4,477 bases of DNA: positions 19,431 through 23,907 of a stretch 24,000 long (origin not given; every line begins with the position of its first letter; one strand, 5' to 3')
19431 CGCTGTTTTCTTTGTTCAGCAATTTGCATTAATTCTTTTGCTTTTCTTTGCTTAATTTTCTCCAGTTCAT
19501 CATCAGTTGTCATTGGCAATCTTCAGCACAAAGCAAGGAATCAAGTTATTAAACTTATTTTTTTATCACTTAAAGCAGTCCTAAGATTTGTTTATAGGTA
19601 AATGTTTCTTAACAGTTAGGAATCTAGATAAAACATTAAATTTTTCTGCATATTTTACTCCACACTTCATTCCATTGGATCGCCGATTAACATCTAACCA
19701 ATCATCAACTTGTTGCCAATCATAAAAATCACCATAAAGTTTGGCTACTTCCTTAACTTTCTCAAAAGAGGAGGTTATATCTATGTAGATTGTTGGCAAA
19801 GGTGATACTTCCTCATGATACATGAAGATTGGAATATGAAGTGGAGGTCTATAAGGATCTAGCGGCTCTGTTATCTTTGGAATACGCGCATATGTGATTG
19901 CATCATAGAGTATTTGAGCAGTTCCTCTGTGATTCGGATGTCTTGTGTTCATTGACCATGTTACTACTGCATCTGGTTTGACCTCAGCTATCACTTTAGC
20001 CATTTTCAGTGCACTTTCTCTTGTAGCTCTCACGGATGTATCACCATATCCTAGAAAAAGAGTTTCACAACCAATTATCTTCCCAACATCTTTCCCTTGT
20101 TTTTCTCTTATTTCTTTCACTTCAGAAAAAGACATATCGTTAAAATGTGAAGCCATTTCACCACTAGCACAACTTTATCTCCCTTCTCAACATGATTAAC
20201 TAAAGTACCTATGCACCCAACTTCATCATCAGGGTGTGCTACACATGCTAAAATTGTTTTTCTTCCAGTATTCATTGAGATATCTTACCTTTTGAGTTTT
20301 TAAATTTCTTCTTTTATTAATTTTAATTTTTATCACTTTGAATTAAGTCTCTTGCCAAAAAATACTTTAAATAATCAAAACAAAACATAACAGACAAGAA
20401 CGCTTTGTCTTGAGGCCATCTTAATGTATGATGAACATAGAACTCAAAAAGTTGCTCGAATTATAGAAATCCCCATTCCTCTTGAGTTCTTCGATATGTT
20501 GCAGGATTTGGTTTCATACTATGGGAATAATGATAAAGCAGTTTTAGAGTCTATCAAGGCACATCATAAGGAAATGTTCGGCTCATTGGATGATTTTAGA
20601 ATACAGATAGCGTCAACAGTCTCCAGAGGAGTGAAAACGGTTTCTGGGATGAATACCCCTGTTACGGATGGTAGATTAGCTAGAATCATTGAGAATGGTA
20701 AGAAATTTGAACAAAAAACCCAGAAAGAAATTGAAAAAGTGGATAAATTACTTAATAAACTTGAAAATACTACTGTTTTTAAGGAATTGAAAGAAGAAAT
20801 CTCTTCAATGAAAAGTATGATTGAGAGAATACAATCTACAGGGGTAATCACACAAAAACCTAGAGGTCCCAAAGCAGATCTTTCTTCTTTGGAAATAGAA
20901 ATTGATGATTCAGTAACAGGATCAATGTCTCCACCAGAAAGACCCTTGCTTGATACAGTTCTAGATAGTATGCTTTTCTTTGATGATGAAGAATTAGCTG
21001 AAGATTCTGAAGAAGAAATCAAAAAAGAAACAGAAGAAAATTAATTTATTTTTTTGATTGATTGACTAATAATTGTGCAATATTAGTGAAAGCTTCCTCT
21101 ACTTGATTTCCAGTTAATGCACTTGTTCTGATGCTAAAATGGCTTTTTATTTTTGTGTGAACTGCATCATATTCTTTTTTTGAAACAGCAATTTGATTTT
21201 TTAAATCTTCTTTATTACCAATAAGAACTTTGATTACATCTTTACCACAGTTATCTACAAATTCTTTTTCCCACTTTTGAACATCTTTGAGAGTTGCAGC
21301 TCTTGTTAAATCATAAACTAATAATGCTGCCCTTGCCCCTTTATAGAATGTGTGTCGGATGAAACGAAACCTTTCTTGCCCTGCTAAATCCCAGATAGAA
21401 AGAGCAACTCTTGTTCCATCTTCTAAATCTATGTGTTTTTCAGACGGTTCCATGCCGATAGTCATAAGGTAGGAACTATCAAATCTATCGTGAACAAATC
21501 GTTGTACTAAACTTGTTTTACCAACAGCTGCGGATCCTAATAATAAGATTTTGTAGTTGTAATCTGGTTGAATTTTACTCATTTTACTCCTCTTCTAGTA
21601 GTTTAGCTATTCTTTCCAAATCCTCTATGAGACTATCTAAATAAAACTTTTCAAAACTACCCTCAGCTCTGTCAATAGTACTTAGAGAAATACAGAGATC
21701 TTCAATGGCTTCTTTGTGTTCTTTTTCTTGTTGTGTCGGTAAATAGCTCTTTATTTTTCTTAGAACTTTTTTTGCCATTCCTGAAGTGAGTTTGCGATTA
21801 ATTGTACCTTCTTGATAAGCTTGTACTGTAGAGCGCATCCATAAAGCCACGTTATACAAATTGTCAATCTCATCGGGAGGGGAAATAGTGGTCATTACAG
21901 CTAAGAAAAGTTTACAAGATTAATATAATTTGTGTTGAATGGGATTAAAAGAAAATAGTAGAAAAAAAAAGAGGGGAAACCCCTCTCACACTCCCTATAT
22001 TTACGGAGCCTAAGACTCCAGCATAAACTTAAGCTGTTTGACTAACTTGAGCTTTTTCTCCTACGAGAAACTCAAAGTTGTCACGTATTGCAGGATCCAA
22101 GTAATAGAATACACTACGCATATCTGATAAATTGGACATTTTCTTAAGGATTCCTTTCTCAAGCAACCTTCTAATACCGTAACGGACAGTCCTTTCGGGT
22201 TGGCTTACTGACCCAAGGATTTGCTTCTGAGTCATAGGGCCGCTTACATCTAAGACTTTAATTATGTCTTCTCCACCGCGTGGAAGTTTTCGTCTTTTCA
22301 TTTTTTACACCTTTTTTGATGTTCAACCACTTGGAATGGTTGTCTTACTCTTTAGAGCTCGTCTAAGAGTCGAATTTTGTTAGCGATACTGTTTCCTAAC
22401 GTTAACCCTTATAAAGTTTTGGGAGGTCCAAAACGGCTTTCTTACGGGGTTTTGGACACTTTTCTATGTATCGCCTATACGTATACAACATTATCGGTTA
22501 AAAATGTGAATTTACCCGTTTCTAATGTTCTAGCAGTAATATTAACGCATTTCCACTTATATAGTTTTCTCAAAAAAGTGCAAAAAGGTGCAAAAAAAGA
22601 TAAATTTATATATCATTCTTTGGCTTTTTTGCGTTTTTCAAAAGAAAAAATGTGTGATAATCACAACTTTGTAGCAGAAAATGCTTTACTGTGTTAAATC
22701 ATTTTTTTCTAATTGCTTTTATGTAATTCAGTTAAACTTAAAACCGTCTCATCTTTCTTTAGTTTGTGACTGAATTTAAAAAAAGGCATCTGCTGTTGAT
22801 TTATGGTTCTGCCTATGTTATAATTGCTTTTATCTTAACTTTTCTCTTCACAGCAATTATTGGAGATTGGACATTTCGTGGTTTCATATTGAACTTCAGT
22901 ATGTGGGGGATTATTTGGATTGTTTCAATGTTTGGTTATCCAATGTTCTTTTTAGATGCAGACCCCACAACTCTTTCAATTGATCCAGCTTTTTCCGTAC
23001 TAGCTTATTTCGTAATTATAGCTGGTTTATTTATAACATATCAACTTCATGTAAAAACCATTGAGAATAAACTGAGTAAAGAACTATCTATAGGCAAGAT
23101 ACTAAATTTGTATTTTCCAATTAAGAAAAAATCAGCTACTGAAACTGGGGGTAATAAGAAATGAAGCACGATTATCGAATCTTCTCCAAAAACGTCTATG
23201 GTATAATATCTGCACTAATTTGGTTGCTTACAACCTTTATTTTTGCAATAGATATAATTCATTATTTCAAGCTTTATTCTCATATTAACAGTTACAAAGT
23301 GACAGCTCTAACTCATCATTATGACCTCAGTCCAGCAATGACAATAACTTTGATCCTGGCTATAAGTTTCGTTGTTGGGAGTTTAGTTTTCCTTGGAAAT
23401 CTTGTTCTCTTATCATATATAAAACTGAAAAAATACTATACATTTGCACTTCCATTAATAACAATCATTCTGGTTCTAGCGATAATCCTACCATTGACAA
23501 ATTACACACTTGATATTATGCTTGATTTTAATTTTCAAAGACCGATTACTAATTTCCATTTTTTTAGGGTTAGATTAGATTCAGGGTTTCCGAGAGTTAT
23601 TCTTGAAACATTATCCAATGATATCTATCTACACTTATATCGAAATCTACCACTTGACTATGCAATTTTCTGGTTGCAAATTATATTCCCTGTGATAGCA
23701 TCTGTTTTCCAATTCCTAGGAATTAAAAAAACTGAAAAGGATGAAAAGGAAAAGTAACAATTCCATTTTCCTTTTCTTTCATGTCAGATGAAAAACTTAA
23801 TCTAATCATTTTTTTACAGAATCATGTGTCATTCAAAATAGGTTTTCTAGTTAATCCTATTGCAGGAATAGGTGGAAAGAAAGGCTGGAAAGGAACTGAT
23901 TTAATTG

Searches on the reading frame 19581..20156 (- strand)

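Call 5: search_protein_families(library=pfam, proteins=[window:19581-20156:-], max_evalue=0.01)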
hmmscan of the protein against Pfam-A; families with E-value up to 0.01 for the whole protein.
window:19581-20156:- (191 aa): 1 family
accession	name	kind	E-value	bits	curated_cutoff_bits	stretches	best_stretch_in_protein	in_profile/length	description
PF02585.22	PIG-L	-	6.1e-12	46.6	28.2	1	11-86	49-128/129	GlcNAc-PI de-N-acetylase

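Call 6: search_protein_families(library=ncbifam, proteins=[window:19581-20156:-], max_evalue=0.01)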
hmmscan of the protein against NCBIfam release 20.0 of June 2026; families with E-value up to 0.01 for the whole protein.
window:19581-20156:- (191 aa): 2 families
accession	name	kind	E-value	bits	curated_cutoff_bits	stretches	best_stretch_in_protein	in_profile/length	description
TIGR04001.1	thiol_BshB1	equivalog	9.1e-15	55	182.5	1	12-173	46-218/226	bacillithiol biosynthesis deacetylase BshB1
TIGR04000.1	thiol_BshB2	equivalog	3.1e-05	23.8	195.25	1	13-133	56-173/217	bacillithiol biosynthesis deacetylase BshB2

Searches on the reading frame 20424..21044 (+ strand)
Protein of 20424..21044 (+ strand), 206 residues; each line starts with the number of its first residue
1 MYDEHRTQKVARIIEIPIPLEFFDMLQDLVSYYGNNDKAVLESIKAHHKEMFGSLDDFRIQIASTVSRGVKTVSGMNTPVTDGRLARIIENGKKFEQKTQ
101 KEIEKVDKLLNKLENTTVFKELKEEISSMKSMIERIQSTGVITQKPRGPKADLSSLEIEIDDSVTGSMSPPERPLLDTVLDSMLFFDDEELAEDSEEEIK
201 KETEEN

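Call 5: search_protein_families(library=pfam, proteins=[window:20424-21044:+], max_evalue=0.01)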
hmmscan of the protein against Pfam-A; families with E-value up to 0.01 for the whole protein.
window:20424-21044:+ (206 aa): 0 families

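Call 73: search_protein_families(library=pfam, proteins=[window:20424-21044:+], max_evalue=5)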
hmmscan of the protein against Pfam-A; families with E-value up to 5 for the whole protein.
window:20424-21044:+ (206 aa): 2 families
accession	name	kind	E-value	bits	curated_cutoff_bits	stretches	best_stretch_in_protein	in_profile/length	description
PF18041.7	MapZ_EC1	-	0.042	14.6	33.1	1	97-137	40-80/129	MapZ extracellular domain 1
PF18449.8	Endotoxin_C2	-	2.3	9.3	30.7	1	99-127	27-55/63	Pesticidal crystal protein Cry1Aa, domain IV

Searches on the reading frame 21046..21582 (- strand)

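Call 5: search_protein_families(library=pfam, proteins=[window:21046-21582:-], max_evalue=0.01)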
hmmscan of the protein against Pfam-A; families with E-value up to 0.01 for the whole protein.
window:21046-21582:- (178 aa): 8 families
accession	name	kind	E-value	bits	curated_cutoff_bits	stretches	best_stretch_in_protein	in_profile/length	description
PF00071.28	Ras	-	3.4e-46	157.2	21.6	1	11-171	1-159/162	Ras family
PF08477.19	Roc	-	3.8e-30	105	27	1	11-126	1-119/119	Ras of Complex, Roc, domain of DAPkinase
PF00025.27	Arf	-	9.9e-14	51.6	22.3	1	7-170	12-172/174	ADP-ribosylation factor family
PF04670.18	Gtr1_RagA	-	3.6e-06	27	22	1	11-127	1-123/232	Gtr1/RagA G protein conserved region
PF01926.29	MMR_HSR1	-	0.0005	20.6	21.9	1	11-116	1-107/113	50S ribosome-binding GTPase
PF10662.15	PduV-EutP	-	0.0016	18.7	21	0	11-52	3-42/143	Ethanolamine utilisation - propanediol utilisation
PF03266.21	NTPase_1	-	0.006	16.9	23.9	0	11-92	1-78/168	NTPase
PF09439.16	SRPRB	-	0.0072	16.2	25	1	10-136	4-119/178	Signal recognition particle receptor beta subunit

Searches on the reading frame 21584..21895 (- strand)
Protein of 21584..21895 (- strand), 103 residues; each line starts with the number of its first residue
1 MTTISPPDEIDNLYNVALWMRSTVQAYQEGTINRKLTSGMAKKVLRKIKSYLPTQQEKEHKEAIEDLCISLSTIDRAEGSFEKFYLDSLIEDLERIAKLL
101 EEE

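Call 7: search_protein_families(library=pfam, proteins=[window:21584-21895:-], max_evalue=0.01)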
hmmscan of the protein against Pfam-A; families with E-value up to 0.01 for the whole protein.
window:21584-21895:- (103 aa): 0 families

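Call 73: search_protein_families(library=pfam, proteins=[window:21584-21895:-], max_evalue=5)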
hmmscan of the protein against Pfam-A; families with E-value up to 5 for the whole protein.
window:21584-21895:- (103 aa): 1 family
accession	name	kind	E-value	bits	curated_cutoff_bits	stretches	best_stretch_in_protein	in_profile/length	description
PF14744.11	WASH-7_mid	-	0.076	12.6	25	1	17-95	2-79/346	WASH complex subunit 7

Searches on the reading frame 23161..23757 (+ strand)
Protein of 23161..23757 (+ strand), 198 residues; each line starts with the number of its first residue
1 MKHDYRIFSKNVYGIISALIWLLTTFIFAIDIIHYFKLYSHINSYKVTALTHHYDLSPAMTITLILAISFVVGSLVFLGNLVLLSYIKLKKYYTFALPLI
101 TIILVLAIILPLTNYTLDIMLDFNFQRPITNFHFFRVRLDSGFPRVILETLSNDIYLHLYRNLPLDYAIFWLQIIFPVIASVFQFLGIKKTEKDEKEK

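Call 79: find_encoding_contigs(protein=window:23161-23757:+, flank=10000, max_places=2)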
Protein window:23161-23757:+ (198 aa): 16 contigs read that carry it; 2 places shown.
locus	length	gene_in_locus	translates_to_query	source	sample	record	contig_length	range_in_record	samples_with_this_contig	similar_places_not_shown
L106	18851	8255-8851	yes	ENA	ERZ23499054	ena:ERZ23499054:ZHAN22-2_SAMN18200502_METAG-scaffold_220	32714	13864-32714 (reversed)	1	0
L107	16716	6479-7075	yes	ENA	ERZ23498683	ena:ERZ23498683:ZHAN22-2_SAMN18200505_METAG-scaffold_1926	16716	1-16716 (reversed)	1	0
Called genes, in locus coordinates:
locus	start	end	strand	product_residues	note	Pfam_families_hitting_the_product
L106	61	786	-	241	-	PF04157:EAP30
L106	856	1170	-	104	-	-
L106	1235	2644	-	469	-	PF00179:UQ_con, PF09454:Vps23_core (faint), PF03997:VPS28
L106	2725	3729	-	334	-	PF00899:ThiF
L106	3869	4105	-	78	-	PF00240:ubiquitin, PF11976:Rad60-SLD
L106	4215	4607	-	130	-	-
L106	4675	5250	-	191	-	PF02585:PIG-L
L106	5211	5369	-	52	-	-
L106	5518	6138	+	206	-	-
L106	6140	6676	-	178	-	PF00025:Arf, PF00071:Ras, PF04670:Gtr1_RagA (weak), PF08477:Roc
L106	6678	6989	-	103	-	-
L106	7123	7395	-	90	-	-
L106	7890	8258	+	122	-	-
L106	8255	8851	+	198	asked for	-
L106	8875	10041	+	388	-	PF01513:NAD_kinase, PF00781:DAGK_cat (weak), PF20143:NAD_kinase_C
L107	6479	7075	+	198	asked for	-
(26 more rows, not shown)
